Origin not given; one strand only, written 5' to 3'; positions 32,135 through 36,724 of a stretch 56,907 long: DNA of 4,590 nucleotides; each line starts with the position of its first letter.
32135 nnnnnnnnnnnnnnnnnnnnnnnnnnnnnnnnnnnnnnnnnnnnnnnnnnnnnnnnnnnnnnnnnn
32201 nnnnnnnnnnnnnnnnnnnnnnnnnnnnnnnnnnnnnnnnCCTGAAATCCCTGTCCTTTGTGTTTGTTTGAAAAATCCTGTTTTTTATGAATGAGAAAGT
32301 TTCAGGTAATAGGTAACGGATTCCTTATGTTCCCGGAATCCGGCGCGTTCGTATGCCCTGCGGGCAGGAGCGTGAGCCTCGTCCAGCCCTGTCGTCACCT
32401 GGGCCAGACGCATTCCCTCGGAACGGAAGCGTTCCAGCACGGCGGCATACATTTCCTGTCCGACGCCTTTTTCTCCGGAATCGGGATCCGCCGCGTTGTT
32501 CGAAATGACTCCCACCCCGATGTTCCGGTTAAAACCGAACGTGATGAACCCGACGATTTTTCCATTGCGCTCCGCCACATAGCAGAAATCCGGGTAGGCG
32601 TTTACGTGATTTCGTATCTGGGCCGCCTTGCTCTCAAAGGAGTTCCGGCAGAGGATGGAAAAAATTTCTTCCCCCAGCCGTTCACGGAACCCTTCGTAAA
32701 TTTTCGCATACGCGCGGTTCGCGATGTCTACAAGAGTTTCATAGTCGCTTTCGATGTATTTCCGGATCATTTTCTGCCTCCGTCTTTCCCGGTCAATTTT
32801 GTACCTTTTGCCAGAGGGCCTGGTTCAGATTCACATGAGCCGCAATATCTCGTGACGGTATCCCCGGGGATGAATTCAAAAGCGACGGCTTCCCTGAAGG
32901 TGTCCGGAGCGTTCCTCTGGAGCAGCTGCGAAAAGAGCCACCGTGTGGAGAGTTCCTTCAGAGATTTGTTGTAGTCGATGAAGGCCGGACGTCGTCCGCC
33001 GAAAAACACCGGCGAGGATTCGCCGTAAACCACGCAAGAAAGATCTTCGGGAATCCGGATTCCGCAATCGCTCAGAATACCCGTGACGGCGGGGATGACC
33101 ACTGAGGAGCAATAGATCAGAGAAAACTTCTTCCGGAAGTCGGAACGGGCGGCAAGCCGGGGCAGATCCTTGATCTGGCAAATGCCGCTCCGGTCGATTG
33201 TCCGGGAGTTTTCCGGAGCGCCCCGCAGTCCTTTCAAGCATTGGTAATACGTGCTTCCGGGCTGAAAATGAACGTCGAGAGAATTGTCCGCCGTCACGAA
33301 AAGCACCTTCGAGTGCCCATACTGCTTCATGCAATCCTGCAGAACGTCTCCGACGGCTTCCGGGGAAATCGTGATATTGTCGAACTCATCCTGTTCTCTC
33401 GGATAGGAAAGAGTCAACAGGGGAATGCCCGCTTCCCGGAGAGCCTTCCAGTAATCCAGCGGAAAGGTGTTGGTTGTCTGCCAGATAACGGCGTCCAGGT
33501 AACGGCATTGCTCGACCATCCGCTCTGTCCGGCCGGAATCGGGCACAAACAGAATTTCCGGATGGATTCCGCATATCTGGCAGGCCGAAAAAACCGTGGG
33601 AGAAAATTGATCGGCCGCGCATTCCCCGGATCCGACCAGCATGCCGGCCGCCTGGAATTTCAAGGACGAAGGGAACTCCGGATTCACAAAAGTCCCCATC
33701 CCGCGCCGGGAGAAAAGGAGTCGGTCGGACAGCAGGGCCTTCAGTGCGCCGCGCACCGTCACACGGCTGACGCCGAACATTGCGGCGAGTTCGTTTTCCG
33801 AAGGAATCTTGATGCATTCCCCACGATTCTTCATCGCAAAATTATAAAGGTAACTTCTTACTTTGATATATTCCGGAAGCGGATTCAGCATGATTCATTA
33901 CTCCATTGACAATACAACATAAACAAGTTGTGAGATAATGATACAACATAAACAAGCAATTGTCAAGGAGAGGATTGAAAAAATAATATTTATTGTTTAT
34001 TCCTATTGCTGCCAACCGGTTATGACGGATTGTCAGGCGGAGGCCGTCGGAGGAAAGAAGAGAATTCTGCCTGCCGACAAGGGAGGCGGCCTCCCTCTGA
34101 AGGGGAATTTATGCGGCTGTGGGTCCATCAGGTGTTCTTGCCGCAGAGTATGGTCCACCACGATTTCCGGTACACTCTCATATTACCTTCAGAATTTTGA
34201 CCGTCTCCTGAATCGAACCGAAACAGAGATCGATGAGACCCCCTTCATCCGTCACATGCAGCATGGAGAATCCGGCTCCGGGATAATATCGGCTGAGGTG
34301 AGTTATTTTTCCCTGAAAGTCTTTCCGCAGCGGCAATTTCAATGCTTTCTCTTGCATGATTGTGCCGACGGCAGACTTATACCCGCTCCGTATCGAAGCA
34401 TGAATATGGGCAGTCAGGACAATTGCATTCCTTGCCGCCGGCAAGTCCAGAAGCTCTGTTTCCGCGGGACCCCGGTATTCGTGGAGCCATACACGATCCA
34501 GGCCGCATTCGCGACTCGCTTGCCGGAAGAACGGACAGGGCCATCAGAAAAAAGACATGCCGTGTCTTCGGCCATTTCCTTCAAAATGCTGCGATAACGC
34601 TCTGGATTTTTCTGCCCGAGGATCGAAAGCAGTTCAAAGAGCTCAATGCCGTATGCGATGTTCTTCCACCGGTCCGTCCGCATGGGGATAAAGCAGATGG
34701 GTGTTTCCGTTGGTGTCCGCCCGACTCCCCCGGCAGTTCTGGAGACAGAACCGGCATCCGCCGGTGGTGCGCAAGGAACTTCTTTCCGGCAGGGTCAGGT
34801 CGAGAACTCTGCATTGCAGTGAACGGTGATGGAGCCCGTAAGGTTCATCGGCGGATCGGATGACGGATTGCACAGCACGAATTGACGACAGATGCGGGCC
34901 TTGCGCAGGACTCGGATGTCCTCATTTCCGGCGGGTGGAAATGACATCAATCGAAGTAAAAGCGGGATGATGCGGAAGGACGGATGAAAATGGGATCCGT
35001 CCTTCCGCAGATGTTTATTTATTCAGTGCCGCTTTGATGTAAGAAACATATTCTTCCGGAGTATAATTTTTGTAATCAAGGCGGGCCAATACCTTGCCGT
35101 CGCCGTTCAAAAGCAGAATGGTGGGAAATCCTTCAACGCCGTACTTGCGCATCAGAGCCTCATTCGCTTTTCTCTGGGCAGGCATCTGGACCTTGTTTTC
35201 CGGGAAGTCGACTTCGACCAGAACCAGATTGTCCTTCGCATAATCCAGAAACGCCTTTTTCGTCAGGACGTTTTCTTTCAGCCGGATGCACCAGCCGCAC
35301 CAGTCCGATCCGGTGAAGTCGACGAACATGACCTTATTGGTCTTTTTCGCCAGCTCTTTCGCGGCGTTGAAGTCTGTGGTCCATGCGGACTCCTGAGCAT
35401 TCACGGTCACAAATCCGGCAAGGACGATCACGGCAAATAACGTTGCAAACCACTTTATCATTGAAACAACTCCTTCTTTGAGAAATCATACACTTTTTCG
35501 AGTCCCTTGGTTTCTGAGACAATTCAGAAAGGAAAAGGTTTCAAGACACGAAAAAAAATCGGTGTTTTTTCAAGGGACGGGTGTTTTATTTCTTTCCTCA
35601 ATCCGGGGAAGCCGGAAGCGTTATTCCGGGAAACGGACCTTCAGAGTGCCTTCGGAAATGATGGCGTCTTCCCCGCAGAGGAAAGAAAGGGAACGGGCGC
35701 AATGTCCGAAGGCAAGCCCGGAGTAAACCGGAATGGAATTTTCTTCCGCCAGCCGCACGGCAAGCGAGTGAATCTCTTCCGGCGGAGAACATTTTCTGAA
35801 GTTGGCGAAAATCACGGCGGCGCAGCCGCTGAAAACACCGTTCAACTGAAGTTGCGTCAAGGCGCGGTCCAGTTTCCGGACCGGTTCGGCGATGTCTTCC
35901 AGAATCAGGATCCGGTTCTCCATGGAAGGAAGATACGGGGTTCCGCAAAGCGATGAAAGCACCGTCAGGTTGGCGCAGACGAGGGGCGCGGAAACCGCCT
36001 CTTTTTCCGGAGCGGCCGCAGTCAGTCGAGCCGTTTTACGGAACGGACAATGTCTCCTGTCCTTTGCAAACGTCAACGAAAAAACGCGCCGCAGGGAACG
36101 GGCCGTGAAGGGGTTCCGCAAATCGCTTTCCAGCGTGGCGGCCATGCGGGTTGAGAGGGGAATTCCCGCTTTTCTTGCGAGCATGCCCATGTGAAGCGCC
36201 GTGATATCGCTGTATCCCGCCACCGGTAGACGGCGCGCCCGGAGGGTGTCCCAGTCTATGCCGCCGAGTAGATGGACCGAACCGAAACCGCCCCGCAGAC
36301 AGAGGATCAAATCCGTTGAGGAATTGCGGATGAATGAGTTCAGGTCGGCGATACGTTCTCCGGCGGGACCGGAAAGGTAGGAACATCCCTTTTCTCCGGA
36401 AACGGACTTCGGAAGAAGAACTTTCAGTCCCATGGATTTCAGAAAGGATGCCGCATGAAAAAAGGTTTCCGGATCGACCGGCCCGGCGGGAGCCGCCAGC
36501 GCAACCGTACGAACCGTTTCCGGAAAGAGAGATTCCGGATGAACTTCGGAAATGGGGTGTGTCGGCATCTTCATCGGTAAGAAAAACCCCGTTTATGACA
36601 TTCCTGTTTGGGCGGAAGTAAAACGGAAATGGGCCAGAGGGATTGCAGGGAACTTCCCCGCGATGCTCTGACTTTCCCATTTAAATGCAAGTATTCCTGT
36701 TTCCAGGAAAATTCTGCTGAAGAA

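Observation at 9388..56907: One gene-order rule used four times: local regulator, then an HX9DG prepilin-like gene, then a giant exported glycan enzyme (a pseudopilin-centred PUL-like module)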

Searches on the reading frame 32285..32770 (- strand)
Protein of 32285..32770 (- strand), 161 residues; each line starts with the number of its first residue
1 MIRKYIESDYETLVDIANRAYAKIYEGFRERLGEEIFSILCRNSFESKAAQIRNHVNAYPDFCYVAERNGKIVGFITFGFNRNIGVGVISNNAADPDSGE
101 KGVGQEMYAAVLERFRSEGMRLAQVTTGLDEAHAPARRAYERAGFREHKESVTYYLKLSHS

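Call 6: search_protein_families(library=pfam, proteins=[window:32285-32770:-], max_evalue=0.001)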
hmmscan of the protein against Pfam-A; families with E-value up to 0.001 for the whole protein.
window:32285-32770:- (161 aa): 4 families
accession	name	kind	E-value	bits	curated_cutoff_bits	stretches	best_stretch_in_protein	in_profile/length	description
PF00583.31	Acetyltransf_1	-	2.8e-12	47.4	20.7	1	53-145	25-116/116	Acetyltransferase (GNAT) family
PF13673.13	Acetyltransf_10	-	8e-10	39.2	23.6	1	49-151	19-113/128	Acetyltransferase (GNAT) domain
PF13508.13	Acetyltransf_7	-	1.4e-09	38.7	27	1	62-147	4-84/84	Acetyltransferase (GNAT) domain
PF13302.13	Acetyltransf_3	-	2.3e-05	25.6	25.4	1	2-146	4-138/138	Acetyltransferase (GNAT) domain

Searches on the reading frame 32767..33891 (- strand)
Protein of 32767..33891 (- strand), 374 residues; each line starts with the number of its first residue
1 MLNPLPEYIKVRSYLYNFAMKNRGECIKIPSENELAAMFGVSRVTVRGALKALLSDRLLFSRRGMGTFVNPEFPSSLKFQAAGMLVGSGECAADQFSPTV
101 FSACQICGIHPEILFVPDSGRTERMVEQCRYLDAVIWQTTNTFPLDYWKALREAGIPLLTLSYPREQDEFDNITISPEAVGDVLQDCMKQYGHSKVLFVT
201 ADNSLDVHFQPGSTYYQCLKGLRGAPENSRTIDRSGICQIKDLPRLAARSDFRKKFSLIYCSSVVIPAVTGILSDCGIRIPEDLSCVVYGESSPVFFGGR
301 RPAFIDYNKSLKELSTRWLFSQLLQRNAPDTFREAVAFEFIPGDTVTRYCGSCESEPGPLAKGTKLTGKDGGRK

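Call 6: search_protein_families(library=pfam, proteins=[window:32767-33891:-], max_evalue=0.001)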
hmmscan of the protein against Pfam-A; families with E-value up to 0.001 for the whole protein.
window:32767-33891:- (374 aa): 2 families
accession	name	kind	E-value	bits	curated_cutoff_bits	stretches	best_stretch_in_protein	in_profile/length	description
PF00392.27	GntR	-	2.3e-12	46.8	27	1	28-69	23-64/64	Bacterial regulatory proteins, gntR family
PF13545.12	HTH_Crp_2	-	9.7e-05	22.7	27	1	12-63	4-56/70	Crp-like helix-turn-helix domain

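Call 77: search_protein_families(library=pfam, proteins=[window:32767-33891:-], max_evalue=0.5)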
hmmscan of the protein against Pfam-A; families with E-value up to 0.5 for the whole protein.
window:32767-33891:- (374 aa): 5 families
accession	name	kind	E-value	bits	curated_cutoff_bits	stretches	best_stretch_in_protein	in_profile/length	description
PF00392.27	GntR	-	2.3e-12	46.8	27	1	28-69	23-64/64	Bacterial regulatory proteins, gntR family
PF13545.12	HTH_Crp_2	-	9.7e-05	22.7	27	1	12-63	4-56/70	Crp-like helix-turn-helix domain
PF08279.18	HTH_11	-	0.0071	16.6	25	1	33-56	19-42/55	HTH domain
PF14502.12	HTH_41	-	0.0093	15.8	25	1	28-69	5-48/48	Helix-turn-helix domain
PF13377.12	Peripla_BP_3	-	0.032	14.8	26.5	1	257-291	78-112/167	Periplasmic binding protein-like domain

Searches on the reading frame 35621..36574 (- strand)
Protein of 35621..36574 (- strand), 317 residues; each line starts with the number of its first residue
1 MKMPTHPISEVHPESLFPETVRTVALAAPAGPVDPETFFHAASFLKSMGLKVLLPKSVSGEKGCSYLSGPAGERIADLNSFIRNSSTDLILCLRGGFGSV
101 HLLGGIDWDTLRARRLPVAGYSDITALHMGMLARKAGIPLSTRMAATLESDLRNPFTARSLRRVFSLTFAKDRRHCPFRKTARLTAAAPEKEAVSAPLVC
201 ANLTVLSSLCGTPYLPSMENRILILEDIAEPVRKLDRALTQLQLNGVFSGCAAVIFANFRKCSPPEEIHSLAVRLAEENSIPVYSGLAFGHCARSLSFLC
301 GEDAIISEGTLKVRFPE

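Call 8: search_protein_families(library=pfam, proteins=[window:35621-36574:-], max_evalue=0.001)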
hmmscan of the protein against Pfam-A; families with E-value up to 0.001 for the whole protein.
window:35621-36574:- (317 aa): 2 families
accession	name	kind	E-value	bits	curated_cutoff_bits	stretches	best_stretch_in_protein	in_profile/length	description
PF02016.21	Peptidase_S66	-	1.4e-25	90.3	25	1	24-134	1-113/121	LD-carboxypeptidase N-terminal domain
PF17676.7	Peptidase_S66C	-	1e-24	87.9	23.7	1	196-304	2-118/120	LD-carboxypeptidase C-terminal domain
